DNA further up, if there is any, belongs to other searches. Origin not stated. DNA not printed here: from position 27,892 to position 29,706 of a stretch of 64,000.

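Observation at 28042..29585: MurA is fused to an N-terminal XRE-type HTH, with a perfect palindrome at its own start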

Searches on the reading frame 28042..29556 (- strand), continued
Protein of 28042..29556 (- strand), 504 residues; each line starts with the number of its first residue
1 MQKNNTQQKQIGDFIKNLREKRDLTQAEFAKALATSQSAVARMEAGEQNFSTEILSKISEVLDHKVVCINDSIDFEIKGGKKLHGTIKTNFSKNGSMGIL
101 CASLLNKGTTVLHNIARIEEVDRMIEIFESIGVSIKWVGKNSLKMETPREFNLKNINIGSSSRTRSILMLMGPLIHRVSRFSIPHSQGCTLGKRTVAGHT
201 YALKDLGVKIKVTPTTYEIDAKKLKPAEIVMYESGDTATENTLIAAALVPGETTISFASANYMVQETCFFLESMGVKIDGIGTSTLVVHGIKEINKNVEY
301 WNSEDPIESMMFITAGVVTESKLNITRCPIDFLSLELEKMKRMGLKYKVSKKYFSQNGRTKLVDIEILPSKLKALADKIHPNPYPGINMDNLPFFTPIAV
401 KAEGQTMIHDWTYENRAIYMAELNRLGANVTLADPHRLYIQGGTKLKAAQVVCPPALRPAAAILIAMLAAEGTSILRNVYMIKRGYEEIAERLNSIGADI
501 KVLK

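Call 10: find_related_loci(query=window:28042-29556:-, collection=genome_contigs, flank=4000)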
Query window:28042-29556:- (504 aa) in genome_contigs; peptide patterns used: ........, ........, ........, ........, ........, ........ (x = any residue, [..] = any of these).
77 stretches matched a pattern; 38 encode a relative of the query (tblastn E <= 1e-3); 38 distinct loci.
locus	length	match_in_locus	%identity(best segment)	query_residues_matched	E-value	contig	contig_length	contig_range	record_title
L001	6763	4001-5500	76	5-504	0e+0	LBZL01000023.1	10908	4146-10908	MAG: Candidatus Nomurabacteria bacterium GW2011_GWB1_40_7 UU13_C0023, whole genome shotgun sequence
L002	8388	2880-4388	76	2-504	0e+0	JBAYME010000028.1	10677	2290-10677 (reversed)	MAG: Candidatus Paceibacterota bacterium isolate SO_2016_LW1_32 scaffold07630_LW64-88_2016, whole genome shotgun sequenc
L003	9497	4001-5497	75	5-503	0e+0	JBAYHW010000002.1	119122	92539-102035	MAG: Candidatus Paceibacterota bacterium isolate SO_2016_GW1_159 scaffold00351_OW334_2016, whole genome shotgun sequence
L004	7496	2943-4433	75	3-499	0e+0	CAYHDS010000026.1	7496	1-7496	MAG TPA_asm: uncultured Candidatus Saccharibacteria bacterium isolate ERP119705_co10_85 genome assembly, contig: NODE_77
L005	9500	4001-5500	72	5-503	0e+0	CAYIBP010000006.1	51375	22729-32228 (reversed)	MAG TPA_asm: uncultured Candidatus Saccharibacteria bacterium isolate ERP119705_co1_115 genome assembly, contig: NODE_48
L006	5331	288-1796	72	1-504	0e+0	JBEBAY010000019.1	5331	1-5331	MAG: Candidatus Parcubacteria bacterium isolate arikareeriver_2019_sw_WHONDRS-S19S_0023_B_bin.45 scaffold_126265, whole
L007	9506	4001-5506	71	3-504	0e+0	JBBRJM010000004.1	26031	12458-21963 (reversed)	MAG: Candidatus Paceibacteria bacterium isolate Co_metawrap_2869 Cmw_2869_k141_26016319_length_26031_cov_16.1507, whole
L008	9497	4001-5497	72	6-504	0e+0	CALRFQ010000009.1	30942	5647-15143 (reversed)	MAG: Candidatus Nomurabacteria bacterium isolate RH-9nov16-150 genome assembly, contig: RH-9nov16-C-C2473, whole genome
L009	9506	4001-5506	72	3-504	0e+0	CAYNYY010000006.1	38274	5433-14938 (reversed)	MAG TPA_asm: uncultured Candidatus Saccharibacteria bacterium isolate SRP128015_co4_7 genome assembly, contig: NODE_213_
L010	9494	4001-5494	74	2-499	0e+0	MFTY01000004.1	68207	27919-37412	MAG: Candidatus Nomurabacteria bacterium RIFCSPHIGHO2_02_FULL_35_13 rifcsphigho2_02_scaffold_1507, whole genome shotgun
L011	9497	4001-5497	72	6-504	0e+0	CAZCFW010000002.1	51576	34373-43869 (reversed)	MAG TPA_asm: uncultured Candidatus Saccharibacteria bacterium isolate SRP286056_co3_59 genome assembly, contig: NODE_329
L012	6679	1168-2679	70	1-504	0e+0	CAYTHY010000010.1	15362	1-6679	MAG TPA_asm: uncultured Candidatus Saccharibacteria bacterium isolate SRP128015_co3_294 genome assembly, contig: NODE_41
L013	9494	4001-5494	72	1-499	0e+0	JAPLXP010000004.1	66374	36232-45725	MAG: Candidatus Nomurabacteria bacterium isolate LacPavin_0818_WC45_MAG_37_43 LacPavin_0818_WC45_scaffold_429651, whole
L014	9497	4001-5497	73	1-499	0e+0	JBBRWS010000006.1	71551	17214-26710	MAG: Candidatus Paceibacteria bacterium isolate La4_metabat2.065 La4_metabat2.065_K_1141728_L_71551_cov_53.9878, whole g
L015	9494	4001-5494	72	1-499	0e+0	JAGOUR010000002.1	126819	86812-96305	MAG: Candidatus Paceibacterota bacterium isolate Gw_Eff_bin_515 Gw_Eff_147_length_126819_cov_7.345878, whole genome shot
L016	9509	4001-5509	70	1-504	0e+0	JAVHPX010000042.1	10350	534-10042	MAG: Candidatus Paceibacterota bacterium isolate WB01no19_32_21 NODE_5020_length_10350_cov_12.054104, whole genome shotg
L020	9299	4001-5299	78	72-504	0e+0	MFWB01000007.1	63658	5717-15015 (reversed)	MAG: Candidatus Nomurabacteria bacterium RIFOXYB1_FULL_39_16 rifoxyb1_full_scaffold_199, whole genome shotgun sequence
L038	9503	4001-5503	70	5-504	0e+0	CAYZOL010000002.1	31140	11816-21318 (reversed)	MAG TPA_asm: uncultured Candidatus Saccharibacteria bacterium isolate SRP342105_co1_326 genome assembly, contig: NODE_18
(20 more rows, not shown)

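Call 16: search_protein_families(library=pfam, proteins=[L016:2938-3960:-, L007:2794-3918:-, L013:2802-3830:-, L038:2810-3919:-, L001:3406-3984:+, L002:2292-2867:+, L008:2923-3612:-, L003:3068-3838:-, L015:2706-3752:-, L020:3959-5302:+], max_evalue=0.001)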
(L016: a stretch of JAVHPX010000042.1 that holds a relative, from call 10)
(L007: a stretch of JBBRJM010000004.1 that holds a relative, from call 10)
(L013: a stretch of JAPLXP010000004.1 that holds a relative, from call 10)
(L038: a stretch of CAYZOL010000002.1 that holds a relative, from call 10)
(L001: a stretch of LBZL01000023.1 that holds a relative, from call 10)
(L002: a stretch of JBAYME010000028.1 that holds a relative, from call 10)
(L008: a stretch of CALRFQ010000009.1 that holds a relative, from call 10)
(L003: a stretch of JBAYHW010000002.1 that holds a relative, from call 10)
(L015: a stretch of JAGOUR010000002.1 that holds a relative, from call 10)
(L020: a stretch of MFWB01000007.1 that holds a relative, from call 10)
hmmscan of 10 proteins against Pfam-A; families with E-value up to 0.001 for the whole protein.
L016:2938-3960:- (340 aa): 2 families
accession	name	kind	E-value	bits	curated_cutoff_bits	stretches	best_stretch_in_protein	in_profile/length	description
PF02873.21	MurB_C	-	1.2e-20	74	27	1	216-340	1-99/99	UDP-N-acetylenolpyruvoylglucosamine reductase, C-terminal domain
PF01565.28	FAD_binding_4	-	1.3e-16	61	26.4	1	23-155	3-138/139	FAD binding domain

L007:2794-3918:- (374 aa): 2 families
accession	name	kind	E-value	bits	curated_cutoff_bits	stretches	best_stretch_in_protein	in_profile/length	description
PF02873.21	MurB_C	-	1.3e-27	96.3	27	1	250-374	1-99/99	UDP-N-acetylenolpyruvoylglucosamine reductase, C-terminal domain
PF01565.28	FAD_binding_4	-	8.6e-17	61.6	26.4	1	27-165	7-138/139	FAD binding domain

L013:2802-3830:- (342 aa): 2 families
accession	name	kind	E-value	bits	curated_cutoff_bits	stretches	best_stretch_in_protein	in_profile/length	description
PF02873.21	MurB_C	-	2e-26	92.5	27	1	215-339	1-99/99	UDP-N-acetylenolpyruvoylglucosamine reductase, C-terminal domain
PF01565.28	FAD_binding_4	-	7.9e-17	61.7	26.4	1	24-145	4-129/139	FAD binding domain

L038:2810-3919:- (369 aa): 3 families
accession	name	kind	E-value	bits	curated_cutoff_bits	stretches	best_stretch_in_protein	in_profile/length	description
PF04101.22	Glyco_tran_28_C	-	6.8e-28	98.2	22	1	187-352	1-158/166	Glycosyltransferase family 28 C-terminal domain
PF03033.26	Glyco_transf_28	-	1.2e-17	64.8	26.2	1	6-144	8-139/139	Glycosyltransferase family 28 N-terminal domain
PF00201.24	UDPGT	-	3.2e-05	23.4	19.5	1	268-343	343-413/499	UDP-glucoronosyl and UDP-glucosyl transferase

L001:3406-3984:+ (192 aa): 1 family
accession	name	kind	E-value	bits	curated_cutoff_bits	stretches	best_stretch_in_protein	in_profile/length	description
PF00300.27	His_Phos_1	-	3.6e-44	151.2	21.7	1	10-190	1-181/194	Histidine phosphatase superfamily (branch 1)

L002:2292-2867:+ (191 aa): 1 family
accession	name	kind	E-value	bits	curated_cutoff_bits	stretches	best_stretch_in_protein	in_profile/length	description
PF13671.12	AAA_33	-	1.4e-07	32.4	27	1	10-137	1-120/143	AAA domain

L008:2923-3612:- (229 aa): 1 family
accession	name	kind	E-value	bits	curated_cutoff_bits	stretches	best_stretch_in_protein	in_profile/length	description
PF02873.21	MurB_C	-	1.3e-25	89.8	27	1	104-228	2-99/99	UDP-N-acetylenolpyruvoylglucosamine reductase, C-terminal domain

L003:3068-3838:- (256 aa): 1 family
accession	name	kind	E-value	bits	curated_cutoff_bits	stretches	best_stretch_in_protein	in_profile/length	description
PF00561.26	Abhydrolase_1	-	5e-05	23.5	25.8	1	5-80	1-79/245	alpha/beta hydrolase fold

L015:2706-3752:- (348 aa): 2 families
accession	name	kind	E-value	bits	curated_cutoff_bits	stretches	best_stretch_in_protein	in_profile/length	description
PF02873.21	MurB_C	-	7.5e-27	93.9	27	1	215-347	1-99/99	UDP-N-acetylenolpyruvoylglucosamine reductase, C-terminal domain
PF01565.28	FAD_binding_4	-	2e-18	66.9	26.4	1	24-146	4-130/139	FAD binding domain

L020:3959-5302:+ (447 aa): 1 family
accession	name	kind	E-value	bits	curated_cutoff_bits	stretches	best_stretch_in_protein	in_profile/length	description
PF00275.25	EPSP_synthase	-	3.5e-41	141.7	22.8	1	21-436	2-417/417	EPSP synthase (3-phosphoshikimate 1-carboxyvinyltransferase)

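Call 18: search_solved_structures(query=window:28042-29556:-, max_evalue=0.00001, show_alignments=2)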
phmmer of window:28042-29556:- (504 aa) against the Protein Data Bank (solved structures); distinct sequences matched with E-value up to 0.00001: 40.
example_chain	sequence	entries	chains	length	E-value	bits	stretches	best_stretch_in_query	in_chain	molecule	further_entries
5ujs_A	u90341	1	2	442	5.7e-52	180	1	75-501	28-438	UDP-N-acetylglucosamine 1-carboxyvinyltransferase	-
5u4h_A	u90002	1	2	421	2.1e-49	171.5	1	74-501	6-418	UDP-N-acetylglucosamine 1-carboxyvinyltransferase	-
1uae_A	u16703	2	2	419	6.5e-47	163.3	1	75-502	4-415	UDP-N-ACETYLGLUCOSAMINE ENOLPYRUVYL TRANSFERASE | UDP-N-acetylglucosamine 1-carboxyvinyltransferase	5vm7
3iss_A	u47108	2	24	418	8.3e-47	163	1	75-502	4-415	UDP-N-acetylglucosamine 1-carboxyvinyltransferase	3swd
3kqj_A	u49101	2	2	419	8.3e-47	163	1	75-502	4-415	UDP-N-acetylglucosamine 1-carboxyvinyltransferase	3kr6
2z2c_A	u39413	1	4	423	8.6e-47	162.9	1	75-502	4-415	UDP-N-acetylglucosamine 1-carboxyvinyltransferase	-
1a2n_A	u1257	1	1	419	1.2e-45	159.2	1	75-502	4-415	UDP-N-ACETYLGLUCOSAMINE ENOLPYRUVYL TRANSFERASE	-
3r38_A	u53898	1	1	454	2.4e-45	158.2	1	76-501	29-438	UDP-N-acetylglucosamine 1-carboxyvinyltransferase 1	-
6wfm_A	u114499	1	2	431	8.9e-45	156.3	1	77-501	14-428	UDP-N-acetylglucosamine 1-carboxyvinyltransferase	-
6cn1_A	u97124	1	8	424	1.7e-44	155.4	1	77-501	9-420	UDP-N-acetylglucosamine 1-carboxyvinyltransferase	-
1naw_A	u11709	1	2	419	1.7e-44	155.3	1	75-502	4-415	UDP-N-ACETYLGLUCOSAMINE 1-CARBOXYVINYL-TRANSFERASE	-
1ejc_A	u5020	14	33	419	1.8e-44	155.3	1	75-502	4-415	UDP-N-ACETYLGLUCOSAMINE ENOLPYRUVYLTRANSFERASE | UDP-N-ACETYLGLUCOSAMINE 1-CARBOXYVINYLTRANSFERASE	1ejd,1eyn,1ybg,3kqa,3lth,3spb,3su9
4eii_A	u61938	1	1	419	3.8e-44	154.2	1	75-502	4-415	UDP-N-acetylglucosamine 1-carboxyvinyltransferase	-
3swa_A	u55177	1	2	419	1.3e-43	152.5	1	75-502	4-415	UDP-N-acetylglucosamine 1-carboxyvinyltransferase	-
1q3g_A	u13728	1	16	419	1.5e-43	152.2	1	75-502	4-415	UDP-N-acetylglucosamine 1-carboxyvinyltransferase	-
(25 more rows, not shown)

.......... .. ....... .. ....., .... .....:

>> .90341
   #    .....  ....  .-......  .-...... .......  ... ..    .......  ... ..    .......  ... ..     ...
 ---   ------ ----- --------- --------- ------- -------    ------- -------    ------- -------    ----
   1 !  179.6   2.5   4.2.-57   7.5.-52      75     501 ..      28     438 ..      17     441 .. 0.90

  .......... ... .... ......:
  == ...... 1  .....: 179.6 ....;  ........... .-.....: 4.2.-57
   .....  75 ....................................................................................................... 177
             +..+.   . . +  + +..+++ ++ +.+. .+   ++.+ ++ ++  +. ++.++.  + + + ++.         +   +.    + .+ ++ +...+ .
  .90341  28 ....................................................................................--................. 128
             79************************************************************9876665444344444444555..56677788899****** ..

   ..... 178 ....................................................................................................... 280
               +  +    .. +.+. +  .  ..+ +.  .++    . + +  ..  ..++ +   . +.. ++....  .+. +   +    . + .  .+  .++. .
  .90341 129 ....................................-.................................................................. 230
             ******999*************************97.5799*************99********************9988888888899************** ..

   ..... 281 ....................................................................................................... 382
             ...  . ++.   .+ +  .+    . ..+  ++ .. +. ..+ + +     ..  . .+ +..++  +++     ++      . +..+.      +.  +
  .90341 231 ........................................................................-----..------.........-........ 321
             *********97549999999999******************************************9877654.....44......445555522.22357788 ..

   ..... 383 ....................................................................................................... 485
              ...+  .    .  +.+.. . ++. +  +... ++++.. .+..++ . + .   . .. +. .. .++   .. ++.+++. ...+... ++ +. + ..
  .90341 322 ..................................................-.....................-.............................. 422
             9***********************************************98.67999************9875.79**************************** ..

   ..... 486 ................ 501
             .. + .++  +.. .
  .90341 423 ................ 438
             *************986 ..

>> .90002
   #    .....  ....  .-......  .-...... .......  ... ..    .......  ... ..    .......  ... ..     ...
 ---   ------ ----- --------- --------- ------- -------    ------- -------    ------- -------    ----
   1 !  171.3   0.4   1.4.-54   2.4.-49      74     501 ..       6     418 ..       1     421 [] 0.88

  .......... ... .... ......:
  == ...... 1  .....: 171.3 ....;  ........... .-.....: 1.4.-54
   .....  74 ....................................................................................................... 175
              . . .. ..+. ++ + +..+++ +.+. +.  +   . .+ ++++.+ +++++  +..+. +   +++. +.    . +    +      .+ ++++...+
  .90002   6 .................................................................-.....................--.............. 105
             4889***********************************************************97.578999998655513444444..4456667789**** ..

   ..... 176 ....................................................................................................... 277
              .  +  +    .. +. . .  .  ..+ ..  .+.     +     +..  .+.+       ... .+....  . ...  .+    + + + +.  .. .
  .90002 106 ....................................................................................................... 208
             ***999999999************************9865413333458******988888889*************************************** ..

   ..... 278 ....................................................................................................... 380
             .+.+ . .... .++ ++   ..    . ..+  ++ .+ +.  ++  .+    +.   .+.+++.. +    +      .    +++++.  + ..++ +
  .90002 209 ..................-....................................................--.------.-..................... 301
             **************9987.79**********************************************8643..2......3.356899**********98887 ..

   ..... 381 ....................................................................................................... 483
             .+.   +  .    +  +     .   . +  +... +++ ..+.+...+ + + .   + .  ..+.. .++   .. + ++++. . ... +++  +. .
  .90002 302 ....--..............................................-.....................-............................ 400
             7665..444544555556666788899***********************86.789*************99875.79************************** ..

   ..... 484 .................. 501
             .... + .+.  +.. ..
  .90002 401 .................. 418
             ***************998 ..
